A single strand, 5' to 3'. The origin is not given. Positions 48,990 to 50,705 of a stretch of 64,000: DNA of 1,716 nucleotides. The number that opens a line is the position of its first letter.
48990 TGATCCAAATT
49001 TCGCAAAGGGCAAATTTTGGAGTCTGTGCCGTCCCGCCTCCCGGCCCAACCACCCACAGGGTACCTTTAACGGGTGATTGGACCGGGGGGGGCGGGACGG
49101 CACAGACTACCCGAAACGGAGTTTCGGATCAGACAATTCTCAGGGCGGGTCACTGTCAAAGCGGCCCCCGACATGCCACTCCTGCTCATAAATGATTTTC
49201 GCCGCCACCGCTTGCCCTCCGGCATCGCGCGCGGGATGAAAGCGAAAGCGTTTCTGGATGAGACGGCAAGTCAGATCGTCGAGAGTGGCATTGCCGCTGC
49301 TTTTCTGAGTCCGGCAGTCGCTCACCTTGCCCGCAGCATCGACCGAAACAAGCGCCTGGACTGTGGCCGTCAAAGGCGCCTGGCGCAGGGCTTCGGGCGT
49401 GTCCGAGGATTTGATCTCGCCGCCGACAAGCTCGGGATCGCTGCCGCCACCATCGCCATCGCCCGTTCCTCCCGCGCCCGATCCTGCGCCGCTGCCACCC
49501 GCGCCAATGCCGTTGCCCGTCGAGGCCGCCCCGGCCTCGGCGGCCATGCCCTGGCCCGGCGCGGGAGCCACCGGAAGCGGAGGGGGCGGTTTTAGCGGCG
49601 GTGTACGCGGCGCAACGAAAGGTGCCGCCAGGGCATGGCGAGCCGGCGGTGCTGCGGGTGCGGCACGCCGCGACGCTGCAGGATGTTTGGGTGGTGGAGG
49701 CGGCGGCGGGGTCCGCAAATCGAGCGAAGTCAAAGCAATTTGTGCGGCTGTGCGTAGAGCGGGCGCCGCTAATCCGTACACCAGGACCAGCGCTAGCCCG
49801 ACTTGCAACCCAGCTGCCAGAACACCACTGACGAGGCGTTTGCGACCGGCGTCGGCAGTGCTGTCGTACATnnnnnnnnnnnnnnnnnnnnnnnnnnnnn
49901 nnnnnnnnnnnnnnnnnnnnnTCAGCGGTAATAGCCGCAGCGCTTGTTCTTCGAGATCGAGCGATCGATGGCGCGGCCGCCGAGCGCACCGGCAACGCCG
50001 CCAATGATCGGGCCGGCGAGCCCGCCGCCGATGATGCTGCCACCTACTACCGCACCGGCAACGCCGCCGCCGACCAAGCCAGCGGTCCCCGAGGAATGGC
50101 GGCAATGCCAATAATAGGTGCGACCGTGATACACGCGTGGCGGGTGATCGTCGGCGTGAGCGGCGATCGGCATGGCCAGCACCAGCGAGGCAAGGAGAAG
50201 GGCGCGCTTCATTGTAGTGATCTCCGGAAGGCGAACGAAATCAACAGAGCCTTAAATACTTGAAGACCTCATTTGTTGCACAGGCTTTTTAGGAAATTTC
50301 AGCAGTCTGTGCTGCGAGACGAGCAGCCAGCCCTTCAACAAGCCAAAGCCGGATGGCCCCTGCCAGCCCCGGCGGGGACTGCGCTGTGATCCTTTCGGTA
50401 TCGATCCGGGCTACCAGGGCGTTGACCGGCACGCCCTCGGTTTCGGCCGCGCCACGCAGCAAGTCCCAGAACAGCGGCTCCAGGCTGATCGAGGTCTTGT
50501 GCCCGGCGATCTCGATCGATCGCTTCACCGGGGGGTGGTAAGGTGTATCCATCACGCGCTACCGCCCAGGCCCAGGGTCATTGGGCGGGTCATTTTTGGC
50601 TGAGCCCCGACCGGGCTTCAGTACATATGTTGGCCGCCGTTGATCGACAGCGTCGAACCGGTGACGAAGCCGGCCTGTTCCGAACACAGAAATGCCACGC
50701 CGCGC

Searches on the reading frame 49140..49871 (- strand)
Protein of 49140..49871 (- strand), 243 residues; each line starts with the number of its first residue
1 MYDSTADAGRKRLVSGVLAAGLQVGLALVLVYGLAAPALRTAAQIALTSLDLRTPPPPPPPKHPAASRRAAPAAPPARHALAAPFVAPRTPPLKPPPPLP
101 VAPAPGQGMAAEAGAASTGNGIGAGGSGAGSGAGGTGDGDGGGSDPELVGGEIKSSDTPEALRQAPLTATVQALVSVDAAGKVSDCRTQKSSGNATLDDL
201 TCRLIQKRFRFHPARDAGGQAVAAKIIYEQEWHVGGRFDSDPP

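Call 60: search_protein_families(library=ncbifam, proteins=[window:49140-49871:-], max_evalue=0.001)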
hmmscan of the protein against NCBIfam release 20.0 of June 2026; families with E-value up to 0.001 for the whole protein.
window:49140-49871:- (243 aa): 2 families
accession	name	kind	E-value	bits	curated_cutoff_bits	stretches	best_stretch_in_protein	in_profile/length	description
NF038079.1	TonB_sider_MxcH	equivalog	1.2e-07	30.2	925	1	155-233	9-84/792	TonB-dependent siderophore myxochelin receptor MxcH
TIGR01352.1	tonB_Cterm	subfamily_domain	3.7e-07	30.4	27.1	1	159-226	4-71/76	TonB family protein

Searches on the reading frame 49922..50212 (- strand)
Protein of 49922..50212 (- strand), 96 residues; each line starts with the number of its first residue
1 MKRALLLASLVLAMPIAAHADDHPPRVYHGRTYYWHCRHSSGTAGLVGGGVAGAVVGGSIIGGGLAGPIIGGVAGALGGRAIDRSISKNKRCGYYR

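Call 6: search_protein_families(library=pfam, proteins=[window:49922-50212:-], max_evalue=0.01)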
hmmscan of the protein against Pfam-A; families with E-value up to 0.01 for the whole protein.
window:49922-50212:- (96 aa): 1 family
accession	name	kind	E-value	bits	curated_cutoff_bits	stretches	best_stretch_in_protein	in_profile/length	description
PF13488.11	Gly-zipper_Omp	-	0.0023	18.3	25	1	45-88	2-44/46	Glycine zipper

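Call 60: search_protein_families(library=ncbifam, proteins=[window:49922-50212:-], max_evalue=0.001)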
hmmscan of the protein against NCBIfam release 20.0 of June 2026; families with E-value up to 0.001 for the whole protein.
window:49922-50212:- (96 aa): 0 families

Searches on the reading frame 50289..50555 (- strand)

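Call 6: search_protein_families(library=pfam, proteins=[window:50289-50555:-], max_evalue=0.01)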
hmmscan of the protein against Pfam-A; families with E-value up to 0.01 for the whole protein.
window:50289-50555:- (88 aa): 1 family
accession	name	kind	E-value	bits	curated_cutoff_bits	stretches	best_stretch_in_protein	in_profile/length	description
PF13467.12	RHH_4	-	3.8e-24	84.9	25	1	9-74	1-65/67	Ribbon-helix-helix domain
